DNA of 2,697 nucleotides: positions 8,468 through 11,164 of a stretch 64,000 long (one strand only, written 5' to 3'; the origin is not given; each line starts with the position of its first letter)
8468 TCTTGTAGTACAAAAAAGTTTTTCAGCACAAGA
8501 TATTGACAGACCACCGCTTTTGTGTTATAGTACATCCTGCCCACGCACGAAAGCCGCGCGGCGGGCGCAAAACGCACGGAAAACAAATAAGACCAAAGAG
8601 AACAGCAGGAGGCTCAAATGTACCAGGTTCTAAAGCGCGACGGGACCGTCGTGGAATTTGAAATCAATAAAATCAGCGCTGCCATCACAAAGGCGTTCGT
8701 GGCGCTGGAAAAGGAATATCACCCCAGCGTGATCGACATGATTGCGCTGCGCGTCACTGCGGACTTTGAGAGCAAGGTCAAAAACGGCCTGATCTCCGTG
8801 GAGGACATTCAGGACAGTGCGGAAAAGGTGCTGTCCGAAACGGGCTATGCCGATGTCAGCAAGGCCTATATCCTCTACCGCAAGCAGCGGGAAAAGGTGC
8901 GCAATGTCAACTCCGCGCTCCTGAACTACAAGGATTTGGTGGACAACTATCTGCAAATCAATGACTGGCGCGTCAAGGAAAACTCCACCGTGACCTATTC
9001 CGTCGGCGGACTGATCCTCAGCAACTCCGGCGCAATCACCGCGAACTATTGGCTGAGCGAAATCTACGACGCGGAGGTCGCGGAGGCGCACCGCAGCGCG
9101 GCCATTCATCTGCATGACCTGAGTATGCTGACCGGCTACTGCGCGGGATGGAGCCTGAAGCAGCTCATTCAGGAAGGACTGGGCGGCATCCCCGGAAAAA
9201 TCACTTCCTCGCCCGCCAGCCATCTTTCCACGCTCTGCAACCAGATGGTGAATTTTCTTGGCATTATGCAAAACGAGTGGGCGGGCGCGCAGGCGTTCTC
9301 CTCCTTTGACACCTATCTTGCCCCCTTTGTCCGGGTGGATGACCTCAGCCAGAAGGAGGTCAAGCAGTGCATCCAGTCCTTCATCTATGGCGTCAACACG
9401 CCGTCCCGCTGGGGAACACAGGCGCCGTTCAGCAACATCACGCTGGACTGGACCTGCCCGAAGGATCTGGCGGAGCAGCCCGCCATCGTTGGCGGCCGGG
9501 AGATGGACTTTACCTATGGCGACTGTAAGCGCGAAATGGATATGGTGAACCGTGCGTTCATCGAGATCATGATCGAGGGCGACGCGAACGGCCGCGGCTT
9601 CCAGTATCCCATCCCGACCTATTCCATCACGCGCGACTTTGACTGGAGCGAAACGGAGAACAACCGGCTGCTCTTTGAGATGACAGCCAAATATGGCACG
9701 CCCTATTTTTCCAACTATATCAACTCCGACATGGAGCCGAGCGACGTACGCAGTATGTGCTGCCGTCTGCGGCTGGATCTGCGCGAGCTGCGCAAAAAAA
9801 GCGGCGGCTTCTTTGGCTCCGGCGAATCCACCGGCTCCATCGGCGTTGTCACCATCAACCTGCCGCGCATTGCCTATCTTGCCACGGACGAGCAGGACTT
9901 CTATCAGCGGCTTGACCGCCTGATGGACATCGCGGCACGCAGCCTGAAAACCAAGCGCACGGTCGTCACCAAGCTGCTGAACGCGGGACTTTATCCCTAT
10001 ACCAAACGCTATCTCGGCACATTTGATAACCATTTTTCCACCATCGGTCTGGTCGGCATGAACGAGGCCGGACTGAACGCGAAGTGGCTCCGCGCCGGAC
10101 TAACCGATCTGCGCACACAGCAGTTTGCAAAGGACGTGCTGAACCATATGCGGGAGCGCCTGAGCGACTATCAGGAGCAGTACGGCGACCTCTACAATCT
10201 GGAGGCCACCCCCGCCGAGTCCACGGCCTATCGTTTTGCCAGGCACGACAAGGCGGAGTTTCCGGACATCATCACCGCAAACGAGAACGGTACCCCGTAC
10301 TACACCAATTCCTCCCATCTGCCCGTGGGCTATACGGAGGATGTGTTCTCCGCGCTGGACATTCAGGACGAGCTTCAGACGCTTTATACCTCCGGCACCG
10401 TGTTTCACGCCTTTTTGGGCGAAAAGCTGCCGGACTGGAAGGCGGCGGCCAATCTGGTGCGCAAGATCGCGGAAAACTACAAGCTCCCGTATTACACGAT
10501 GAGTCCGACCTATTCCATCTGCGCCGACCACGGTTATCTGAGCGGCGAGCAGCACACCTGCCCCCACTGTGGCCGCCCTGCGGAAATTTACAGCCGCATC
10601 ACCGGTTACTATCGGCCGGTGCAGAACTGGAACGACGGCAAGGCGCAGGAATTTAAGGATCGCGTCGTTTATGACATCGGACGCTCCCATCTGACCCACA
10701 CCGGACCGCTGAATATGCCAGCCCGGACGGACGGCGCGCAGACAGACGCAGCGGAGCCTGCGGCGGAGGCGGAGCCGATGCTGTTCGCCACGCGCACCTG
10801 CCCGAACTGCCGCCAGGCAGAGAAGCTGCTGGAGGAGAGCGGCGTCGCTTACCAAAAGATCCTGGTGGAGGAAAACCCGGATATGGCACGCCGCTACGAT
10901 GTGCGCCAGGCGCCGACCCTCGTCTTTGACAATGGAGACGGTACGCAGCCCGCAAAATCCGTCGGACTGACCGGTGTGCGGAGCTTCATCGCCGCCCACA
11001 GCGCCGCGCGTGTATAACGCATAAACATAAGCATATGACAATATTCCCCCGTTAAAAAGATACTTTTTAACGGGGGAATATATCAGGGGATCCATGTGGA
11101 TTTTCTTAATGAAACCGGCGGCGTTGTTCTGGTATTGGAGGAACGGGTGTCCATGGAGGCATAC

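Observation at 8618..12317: Class III RNR fused to a thioredoxin-fold domain, adjacent to trxB, with no nrdG nearby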

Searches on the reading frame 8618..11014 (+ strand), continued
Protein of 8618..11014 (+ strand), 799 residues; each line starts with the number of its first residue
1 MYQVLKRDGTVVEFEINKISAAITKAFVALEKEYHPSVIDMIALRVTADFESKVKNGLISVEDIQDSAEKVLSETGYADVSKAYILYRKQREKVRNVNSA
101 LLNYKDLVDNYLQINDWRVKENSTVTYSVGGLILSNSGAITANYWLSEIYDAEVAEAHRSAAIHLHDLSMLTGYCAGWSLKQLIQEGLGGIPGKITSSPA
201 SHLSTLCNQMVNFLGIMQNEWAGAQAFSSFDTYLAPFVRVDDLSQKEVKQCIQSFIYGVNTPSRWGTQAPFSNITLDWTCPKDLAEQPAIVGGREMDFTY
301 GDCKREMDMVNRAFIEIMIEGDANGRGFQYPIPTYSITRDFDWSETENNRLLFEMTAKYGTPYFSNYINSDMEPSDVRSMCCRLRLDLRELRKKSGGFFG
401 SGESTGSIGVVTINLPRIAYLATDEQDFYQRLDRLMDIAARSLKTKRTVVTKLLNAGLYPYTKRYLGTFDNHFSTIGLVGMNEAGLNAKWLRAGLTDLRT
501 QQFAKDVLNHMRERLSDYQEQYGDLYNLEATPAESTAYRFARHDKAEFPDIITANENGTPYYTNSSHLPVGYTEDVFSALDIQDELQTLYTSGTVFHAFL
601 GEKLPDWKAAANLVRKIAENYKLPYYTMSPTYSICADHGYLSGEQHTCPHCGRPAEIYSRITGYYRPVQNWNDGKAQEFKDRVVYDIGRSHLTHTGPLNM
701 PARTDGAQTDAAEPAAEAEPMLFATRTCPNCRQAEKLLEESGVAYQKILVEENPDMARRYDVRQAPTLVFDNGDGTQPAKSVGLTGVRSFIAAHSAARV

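Call 60: predict_structure(alignment_id=A1)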
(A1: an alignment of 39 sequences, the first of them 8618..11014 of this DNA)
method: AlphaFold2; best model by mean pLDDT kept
length: 799 residues; sequences in the alignment: 39
mean_pLDDT: 84.3   pTM: 0.73
mean pLDDT of the five models: 84.3, 83.7, 82.9, 79.6, 78.3
residues with pLDDT >= 90: 370; 70-90: 321; 50-70: 61; < 50: 47
segments of 3 or more residues with pLDDT < 50: 97-100, 379-393, 395-401, 700-717, 797-799
pLDDT, mean of each block of 10 residues (from residue 1): 80 90 89 89 91 86 91 89 83 56 71 63 62 80 90 94 90 88 92 89 96 87 84 98 98 92 60 88 93 97 97 96 85 90 92 92 88 66 39 47 78 97 98 98 96 92 88 90 97 95 96 92 87 81 94 89 90 89 89 80 80 93 87 91 91 90 74 86 82 73 27 40 90 91 88 87 89 66 88 62
secondary structure, 60 per line:
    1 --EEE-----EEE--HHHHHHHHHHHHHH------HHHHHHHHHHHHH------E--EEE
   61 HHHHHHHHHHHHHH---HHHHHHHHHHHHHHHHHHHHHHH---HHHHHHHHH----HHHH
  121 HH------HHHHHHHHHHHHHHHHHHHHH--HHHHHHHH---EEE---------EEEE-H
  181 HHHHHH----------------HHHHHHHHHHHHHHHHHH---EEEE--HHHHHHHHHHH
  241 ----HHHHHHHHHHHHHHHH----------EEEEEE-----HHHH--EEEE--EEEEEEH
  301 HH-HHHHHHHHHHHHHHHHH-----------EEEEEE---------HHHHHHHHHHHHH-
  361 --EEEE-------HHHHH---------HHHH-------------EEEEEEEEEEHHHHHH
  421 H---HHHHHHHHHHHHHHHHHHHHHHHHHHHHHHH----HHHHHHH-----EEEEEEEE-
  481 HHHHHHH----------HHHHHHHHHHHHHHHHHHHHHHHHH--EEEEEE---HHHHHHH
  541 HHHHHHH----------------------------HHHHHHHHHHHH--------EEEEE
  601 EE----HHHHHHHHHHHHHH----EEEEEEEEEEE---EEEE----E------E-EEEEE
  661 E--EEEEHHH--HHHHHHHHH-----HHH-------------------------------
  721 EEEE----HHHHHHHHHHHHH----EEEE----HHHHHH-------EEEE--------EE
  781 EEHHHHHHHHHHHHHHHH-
elements in order (helices of 4 or more, strands of 3 or more residues): E3-5 E11-13 H16-29 H36-48 E58-60 H61-74 H78-100 H104-112 H117-122 H129-149 H152-159 E163-165 E175-178 H180-186 H203-220 E224-227 H230-240 H245-260 E271-276 H282-285 E288-291 E294-299 H304-320 E332-337 H347-359 E363-366 H374-378 H388-391 E405-414 H415-421 H425-455 H460-466 E472-479 H481-487 H498-522 E525-530 H534-547 H576-587 E596-602 H607-620 E625-635 E639-642 E656-661 E664-667 H673-681 E721-724 H729-741 E746-749 H754-759 E767-770 E779-782 H783-798
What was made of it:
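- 9755..9766 (+): Finger-loop motif M380-C381-C382-R383 (aligns with T. maritima SCCR 328-331). Invariant in 80/80. pLDDT below 50 in the AF2 model (call 60).
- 10679..10777 (+): Flexible Ala/Glu/Thr/Pro linker (residues 688-720). pLDDT below 50 for residues 700-717 (call 60).
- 10778..11014 (+): 79-aa thioredoxin-fold redoxin domain. CPNC at 10799-10810, cis-Pro766 at 10913-10915. Predicted beta-alpha-beta-alpha-beta-beta-alpha fold, block-mean pLDDT mostly 87-91 (call 60).
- On Thioredoxin-fold small redoxin (Pfam Glutaredoxin PF00462): The DSSP topology of the AF2 model is E721-724, H729-741, E746-749, H754-759, E767-770, E779-782, H783-798 (call 60).
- The domain folds confidently as a thioredoxin fold, and the linker is predicted disordered, as expected for a tether (call 60). 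AF2 gives low confidence for the finger loop (call 60), and I could not inspect the model coordinates for docking.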

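Call 72: fold_search(model_id=the predicted structure, library=pdb)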
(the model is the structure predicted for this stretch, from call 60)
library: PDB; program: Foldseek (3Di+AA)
matches with E <= 10: 1007; with E <= 0.001: 88
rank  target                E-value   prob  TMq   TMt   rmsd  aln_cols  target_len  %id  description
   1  8p23_B                2.5e-34  1.00  0.57  0.64   9.5       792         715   22  Cryo-EM structure of the anaerobic ribonucleotide reductase from Prevotella copri in its dimeric, ATP/CTP-bound state (released 2023-08-30)
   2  9dca_A                8.1e-34  1.00  0.59  0.67  10.7       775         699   19  S. thermophilus class III ribonucleotide reductase with ATP and TTP (released 2025-12-17)
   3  8p2c_A                1.3e-33  1.00  0.53  0.65   8.0       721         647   22  Cryo-EM structure of the anaerobic ribonucleotide reductase from Prevotella copri in its tetrameric state produced in  (released 2023-09-13)
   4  9d3x_A                2.1e-33  1.00  0.53  0.62  11.1       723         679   19  Crystal structure of S. thermophilus class III ribonucleotide reductase bound to dATP (released 2025-12-17)
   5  9d3x_B                4.3e-33  1.00  0.57  0.63  18.1       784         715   19  Crystal structure of S. thermophilus class III ribonucleotide reductase bound to dATP (released 2025-12-17)
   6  8p2s_B                3.5e-32  1.00  0.60  0.73   5.1       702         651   20  Cryo-EM structure of the anaerobic ribonucleotide reductase from Prevotella copri in its dimeric, ATP/dTTP/GTP-bound s (released 2023-09-13)
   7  8p28_A                4.9e-32  1.00  0.52  0.64   8.3       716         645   21  Cryo-EM structure of the anaerobic ribonucleotide reductase from Prevotella copri in its tetrameric, dATP-bound state (released 2023-08-30)
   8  9dau_A                1.2e-31  1.00  0.57  0.65  18.9       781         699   18  S. thermophilus class III ribonucleotide reductase with dATP and TTP (released 2025-12-17)
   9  9dca_B                1.4e-31  1.00  0.59  0.67  10.3       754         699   19  S. thermophilus class III ribonucleotide reductase with ATP and TTP (released 2025-12-17)
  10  8p23_A                2.3e-31  1.00  0.54  0.63  11.1       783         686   20  Cryo-EM structure of the anaerobic ribonucleotide reductase from Prevotella copri in its dimeric, ATP/CTP-bound state (released 2023-08-30)
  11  9dau_B                4.2e-31  1.00  0.56  0.64  10.8       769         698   18  S. thermophilus class III ribonucleotide reductase with dATP and TTP (released 2025-12-17)
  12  8p28_B                4.9e-30  1.00  0.51  0.62  11.7       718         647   21  Cryo-EM structure of the anaerobic ribonucleotide reductase from Prevotella copri in its tetrameric, dATP-bound state (released 2023-08-30)
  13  4u3e_A                6.1e-30  1.00  0.55  0.68  14.4       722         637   21  Anaerobic ribonucleotide reductase (released 2014-09-03)
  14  4coj_B                7.5e-30  1.00  0.57  0.74   6.3       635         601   22  Crystal structure of the anaerobic ribonucleotide reductase from Thermotoga maritima in complex with dATP and CTP (released 2015-05-06)
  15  4col_B                1.0e-29  1.00  0.57  0.76   5.1       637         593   23  Crystal structure of the anaerobic ribonucleotide reductase from Thermotoga maritima with dATP bound in the specificit (released 2015-05-06)
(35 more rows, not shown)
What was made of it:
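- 8978..10672 (+): Class III RNR catalytic barrel plus glycyl-radical domain (residues 121-685). Foldseek top hits are all class III RNRs (call 72).
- On Class III ribonucleotide reductase (NrdD): Foldseek top 36 hits are all class III RNRs (call 72).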

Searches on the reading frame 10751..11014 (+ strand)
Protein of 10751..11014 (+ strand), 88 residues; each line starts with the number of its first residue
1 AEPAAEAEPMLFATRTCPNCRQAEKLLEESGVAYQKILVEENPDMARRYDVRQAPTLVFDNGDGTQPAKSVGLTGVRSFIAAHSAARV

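Call 5: search_protein_families(library=pfam, proteins=[window:10778-11014:+], max_evalue=0.01)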
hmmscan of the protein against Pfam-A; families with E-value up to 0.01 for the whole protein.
window:10778-11014:+ (79 aa): 8 families
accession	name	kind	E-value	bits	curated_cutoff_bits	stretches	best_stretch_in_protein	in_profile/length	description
PF00462.30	Glutaredoxin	-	2.9e-08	34.2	22.9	1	1-50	2-55/60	Glutaredoxin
PF13098.12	Thioredoxin_2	-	3.4e-06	27.8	27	1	2-64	11-94/104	Thioredoxin-like domain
PF13417.12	GST_N_3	-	4.4e-05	24.2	22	1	2-54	1-55/75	Glutathione S-transferase, N-terminal domain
PF00085.26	Thioredoxin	-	5.4e-05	23.6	23.5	1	3-64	25-91/103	Thioredoxin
PF13192.12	Thioredoxin_3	-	6.1e-05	23.4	24.8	1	5-51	7-56/76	Thioredoxin domain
PF05768.20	Glrx-like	-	0.0005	20.8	26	1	2-54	4-59/77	Glutaredoxin-like domain (DUF836)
PF13409.12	GST_N_2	-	0.009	17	25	0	7-54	1-55/70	Glutathione S-transferase, N-terminal domain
PF09673.15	TrbC_Ftype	-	0.0096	16.4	24.2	1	13-59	42-85/111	Type-F conjugative transfer system pilin assembly protein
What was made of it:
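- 10778..11014 (+): PF00462 above cut-off (call 5).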

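Call 6: search_protein_families(library=ncbifam, proteins=[window:10778-11014:+], max_evalue=0.01)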
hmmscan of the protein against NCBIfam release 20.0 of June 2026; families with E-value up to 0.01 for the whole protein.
window:10778-11014:+ (79 aa): 14 families
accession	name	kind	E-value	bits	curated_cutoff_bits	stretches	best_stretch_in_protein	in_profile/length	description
TIGR02196.1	GlrX_YruB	hypoth_equivalog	1.8e-07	31.6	88.55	1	2-52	4-58/74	glutaredoxin-like protein, YruB-family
TIGR02181.1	GRX_bact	equivalog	2.3e-06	27.8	90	1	2-38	3-39/80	glutaredoxin 3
TIGR01068.1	thioredoxin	equivalog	6.1e-06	26.3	96.8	1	8-67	26-90/101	thioredoxin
TIGR02200.1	GlrX_actino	hypoth_equivalog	1.7e-05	25.2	89.5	1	2-40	4-42/77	mycoredoxin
NF007923.0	PRK10638.1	equivalog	2e-05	24.5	129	1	3-36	7-40/83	glutaredoxin 3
NF045501.1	HUGP_GUXX-star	exception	2.2e-05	24.1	325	1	2-38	169-205/236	HUGP/GUXX-star fusion selenoprotein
NF041212.1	Uxx_star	subfamily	6.9e-05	23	66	1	2-39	3-40/70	Uxx-star family glutaredoxin-like (seleno)protein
TIGR00411.1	redox_disulf_1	equivalog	0.00013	22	92.75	1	2-51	5-60/82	MJ0307 family thioredoxin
TIGR02194.1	GlrX_NrdH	subfamily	0.00017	21.8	85.75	1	2-46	3-50/72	glutaredoxin-like protein NrdH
TIGR02187.2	PDO_seleno_TRX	equivalog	0.00019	20.9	185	1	3-59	135-191/209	protein disulfide oxidoreductase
TIGR02190.1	GlrX-dom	hypoth_equivalog_domain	0.0021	17.9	99.3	1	2-32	12-42/79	glutaredoxin-family domain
TIGR01617.1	arsC_related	subfamily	0.0042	17.3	75.05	1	2-34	3-35/117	Spx/MgsR family RNA polymerase-binding regulatory protein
NF047338.1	gluta_UXX_star_3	exception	0.009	16.1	97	0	1-36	2-37/70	UXX-star (seleno)protein family 3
NF006898.0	PRK09381.1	equivalog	0.0092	16.4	138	1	7-56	32-88/109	thioredoxin TrxA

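Call 42: find_homologous_proteins(query=window:10751-11014:+, max_evalue=0.001)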
Query window:10751-11014:+ (88 aa): 17 proteins with E <= 0.001 among 27 candidates.
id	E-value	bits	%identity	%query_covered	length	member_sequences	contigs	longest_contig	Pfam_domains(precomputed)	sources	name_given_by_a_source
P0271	3.2e-26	109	70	84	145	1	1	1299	PF00462.31,PF13417.13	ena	-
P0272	1.4e-24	104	64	98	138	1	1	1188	PF00462.31,PF13597.12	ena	-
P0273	1.6e-22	97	58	100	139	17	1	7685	PF00462.31,PF13597.12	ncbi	-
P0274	3.5e-22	96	65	84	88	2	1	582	PF00462.31,PF13417.13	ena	-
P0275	1.2e-21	94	61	86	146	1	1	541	PF13597.12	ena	-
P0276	1.7e-21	94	65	81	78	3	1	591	PF00462.31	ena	-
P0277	9.8e-21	91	60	89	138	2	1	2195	PF00462.31,PF13597.12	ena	-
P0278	2.0e-20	90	59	90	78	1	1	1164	PF00462.31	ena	-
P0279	3.6e-19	86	57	90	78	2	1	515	PF00462.31,PF13417.13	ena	-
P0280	6.3e-19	86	54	90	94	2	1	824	PF00462.31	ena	-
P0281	6.5e-19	85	57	88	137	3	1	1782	PF00462.31,PF13597.12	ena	-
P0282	4.2e-18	83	52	88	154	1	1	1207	PF00462.31,PF13597.12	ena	-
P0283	8.1e-18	82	52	100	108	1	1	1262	PF00462.31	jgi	-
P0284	4.0e-17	80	73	58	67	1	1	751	PF00462.31,PF13192.13,PF13417.13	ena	-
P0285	1.7e-15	75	64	64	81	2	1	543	PF00462.31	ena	-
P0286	1.3e-13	69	45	85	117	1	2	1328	PF00462.31,PF00085.27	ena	-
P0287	1.8e-7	49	42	70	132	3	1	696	PF00462.31,PF00085.27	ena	-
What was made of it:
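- A few hits of about 78 aa appear in the database, but on contigs of 0.5-1.2 kb, so they are probably truncated gene calls (call 42).
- Tried and rejected: Searching with residues 712-799 (call 42) returned only 17 hits, mostly fragments on contigs under 2.2 kb.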

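Call 62: search_solved_structures(query=A2, max_evalue=0.01, show_alignments=2)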
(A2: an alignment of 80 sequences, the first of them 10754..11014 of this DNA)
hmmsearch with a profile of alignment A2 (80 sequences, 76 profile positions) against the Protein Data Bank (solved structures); distinct sequences matched with E-value up to 0.01: 207 (the best 60 are shown).
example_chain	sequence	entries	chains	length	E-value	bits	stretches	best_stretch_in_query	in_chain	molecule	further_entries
8eky_M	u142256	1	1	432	5.9e-11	45.1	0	23-58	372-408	Thioredoxin domain-containing protein 5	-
1j08_A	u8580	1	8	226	4e-10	42.4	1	1-72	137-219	glutaredoxin-like protein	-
2ywm_A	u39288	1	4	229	5.7e-10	41.9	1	2-65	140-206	Glutaredoxin-like protein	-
2ayt_A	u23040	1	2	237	6.5e-10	41.7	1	2-65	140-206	glutaredoxin-like protein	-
1a8l_A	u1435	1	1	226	7.6e-10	41.5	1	2-72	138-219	PROTEIN DISULFIDE OXIDOREDUCTASE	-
1fo5_A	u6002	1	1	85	3.5e-09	39.4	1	2-58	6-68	THIOREDOXIN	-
2l6c_A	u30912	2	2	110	2.1e-08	36.9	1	2-61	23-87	Thioredoxin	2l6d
2klx_A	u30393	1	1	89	5.3e-08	35.6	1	2-35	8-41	Glutaredoxin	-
2yn1_A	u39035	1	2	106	1.5e-07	34.1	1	7-62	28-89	LGPCA THIOREDOXIN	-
4ba7_A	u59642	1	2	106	1.9e-07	33.8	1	10-64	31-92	LBCA THIOREDOXIN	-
6kil_A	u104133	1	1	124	3.2e-07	33.1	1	15-66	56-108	Thioredoxin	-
3die_A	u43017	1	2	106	3.5e-07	33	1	5-64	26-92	Thioredoxin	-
2o87_A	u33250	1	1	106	3.7e-07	32.9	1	6-64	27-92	Thioredoxin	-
2o85_A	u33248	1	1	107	4.1e-07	32.8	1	6-64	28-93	Thioredoxin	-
2o7k_A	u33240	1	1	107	7.5e-07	31.9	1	7-64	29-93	Thioredoxin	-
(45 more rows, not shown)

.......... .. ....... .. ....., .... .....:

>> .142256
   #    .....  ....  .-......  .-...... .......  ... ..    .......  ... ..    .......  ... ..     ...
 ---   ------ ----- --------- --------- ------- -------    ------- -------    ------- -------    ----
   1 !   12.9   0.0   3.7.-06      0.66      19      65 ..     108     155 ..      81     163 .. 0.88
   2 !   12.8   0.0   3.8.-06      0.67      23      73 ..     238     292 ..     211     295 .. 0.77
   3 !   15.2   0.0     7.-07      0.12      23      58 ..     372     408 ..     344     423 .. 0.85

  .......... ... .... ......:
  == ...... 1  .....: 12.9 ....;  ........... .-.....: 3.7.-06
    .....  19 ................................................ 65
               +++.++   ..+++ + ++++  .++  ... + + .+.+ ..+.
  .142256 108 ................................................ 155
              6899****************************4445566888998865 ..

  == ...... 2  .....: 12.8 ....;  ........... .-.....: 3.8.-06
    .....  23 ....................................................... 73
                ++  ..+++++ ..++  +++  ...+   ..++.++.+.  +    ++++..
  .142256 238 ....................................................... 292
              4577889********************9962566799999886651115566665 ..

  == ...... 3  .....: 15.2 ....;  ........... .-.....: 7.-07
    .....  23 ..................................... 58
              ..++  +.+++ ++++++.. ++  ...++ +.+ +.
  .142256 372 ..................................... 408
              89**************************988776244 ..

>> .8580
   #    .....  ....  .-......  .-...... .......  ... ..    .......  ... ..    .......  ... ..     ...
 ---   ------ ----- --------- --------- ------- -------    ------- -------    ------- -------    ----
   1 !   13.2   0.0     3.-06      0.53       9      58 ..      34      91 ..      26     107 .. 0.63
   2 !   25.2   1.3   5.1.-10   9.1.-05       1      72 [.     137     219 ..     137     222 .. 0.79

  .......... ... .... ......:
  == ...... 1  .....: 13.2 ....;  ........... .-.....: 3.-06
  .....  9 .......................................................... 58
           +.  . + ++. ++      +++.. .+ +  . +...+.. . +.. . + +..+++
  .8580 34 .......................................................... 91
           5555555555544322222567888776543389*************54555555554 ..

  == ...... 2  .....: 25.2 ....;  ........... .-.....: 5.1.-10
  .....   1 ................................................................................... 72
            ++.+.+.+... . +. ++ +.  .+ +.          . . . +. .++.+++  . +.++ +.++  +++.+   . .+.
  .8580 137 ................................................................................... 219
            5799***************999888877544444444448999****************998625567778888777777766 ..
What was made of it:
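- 10778..11014 (+): Profile hits to PfPDO, MJ0307 thioredoxin and NrdH (call 62).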

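Call 63: search_protein_families(library=ncbifam, alignment_id=A2, max_evalue=0.001)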
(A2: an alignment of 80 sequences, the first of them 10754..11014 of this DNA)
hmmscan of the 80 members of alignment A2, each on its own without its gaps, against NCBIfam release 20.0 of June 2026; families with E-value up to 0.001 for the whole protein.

A. member 1, window:10754-11014:+ (87 aa): 10 families
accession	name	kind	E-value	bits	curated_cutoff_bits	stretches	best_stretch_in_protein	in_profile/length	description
TIGR02196.1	GlrX_YruB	hypoth_equivalog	2.2e-07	31.3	88.55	1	10-60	4-58/74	glutaredoxin-like protein, YruB-family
TIGR02181.1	GRX_bact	equivalog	2.7e-06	27.5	90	1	10-46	3-39/80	glutaredoxin 3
TIGR01068.1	thioredoxin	equivalog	7.8e-06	26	96.8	1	16-75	26-90/101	thioredoxin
NF045501.1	HUGP_GUXX-star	exception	1e-05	25.1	325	1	8-46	167-205/236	HUGP/GUXX-star fusion selenoprotein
NF007923.0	PRK10638.1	equivalog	1.7e-05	24.8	129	1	10-44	6-40/83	glutaredoxin 3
TIGR02200.1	GlrX_actino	hypoth_equivalog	1.9e-05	24.9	89.5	1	10-48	4-42/77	mycoredoxin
NF041212.1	Uxx_star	subfamily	8.2e-05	22.8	66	1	10-47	3-40/70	Uxx-star family glutaredoxin-like (seleno)protein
TIGR00411.1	redox_disulf_1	equivalog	0.00015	21.8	92.75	1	10-59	5-60/82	MJ0307 family thioredoxin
TIGR02187.2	PDO_seleno_TRX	equivalog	0.00018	20.9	185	1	10-67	134-191/209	protein disulfide oxidoreductase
TIGR02194.1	GlrX_NrdH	subfamily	0.00021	21.4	85.75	1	10-46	3-39/72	glutaredoxin-like protein NrdH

B. families by the number of members that match (of 80 scanned): 27 families (the first 25 are shown)
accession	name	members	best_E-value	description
TIGR02196.1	GlrX_YruB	78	3.9e-11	glutaredoxin-like protein, YruB-family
TIGR00411.1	redox_disulf_1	64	1.1e-08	MJ0307 family thioredoxin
TIGR02181.1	GRX_bact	59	1.9e-07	glutaredoxin 3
TIGR02194.1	GlrX_NrdH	58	1.4e-09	glutaredoxin-like protein NrdH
TIGR02187.2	PDO_seleno_TRX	56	7.1e-09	protein disulfide oxidoreductase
TIGR02200.1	GlrX_actino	55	7.6e-08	mycoredoxin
TIGR01068.1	thioredoxin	49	8.4e-08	thioredoxin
NF041212.1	Uxx_star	48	4.7e-08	Uxx-star family glutaredoxin-like (seleno)protein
NF007923.0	PRK10638.1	43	1.9e-06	glutaredoxin 3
TIGR01130.1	ER_PDI_fam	21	6.3e-06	protein disulfide-isomerase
TIGR02190.1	GlrX-dom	16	4.7e-06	glutaredoxin-family domain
NF045501.1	HUGP_GUXX-star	15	1e-05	HUGP/GUXX-star fusion selenoprotein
TIGR01126.1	pdi_dom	7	4.4e-05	protein disulfide-isomerase domain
NF006898.0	PRK09381.1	7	6.8e-05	thioredoxin TrxA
NF047338.1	gluta_UXX_star_3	6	0.00027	UXX-star (seleno)protein family 3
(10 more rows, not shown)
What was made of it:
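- The domain also has the thioredoxin-like Y-x-[VI]-[RK]-x-A-P-T-L motif (calls 62, 63).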
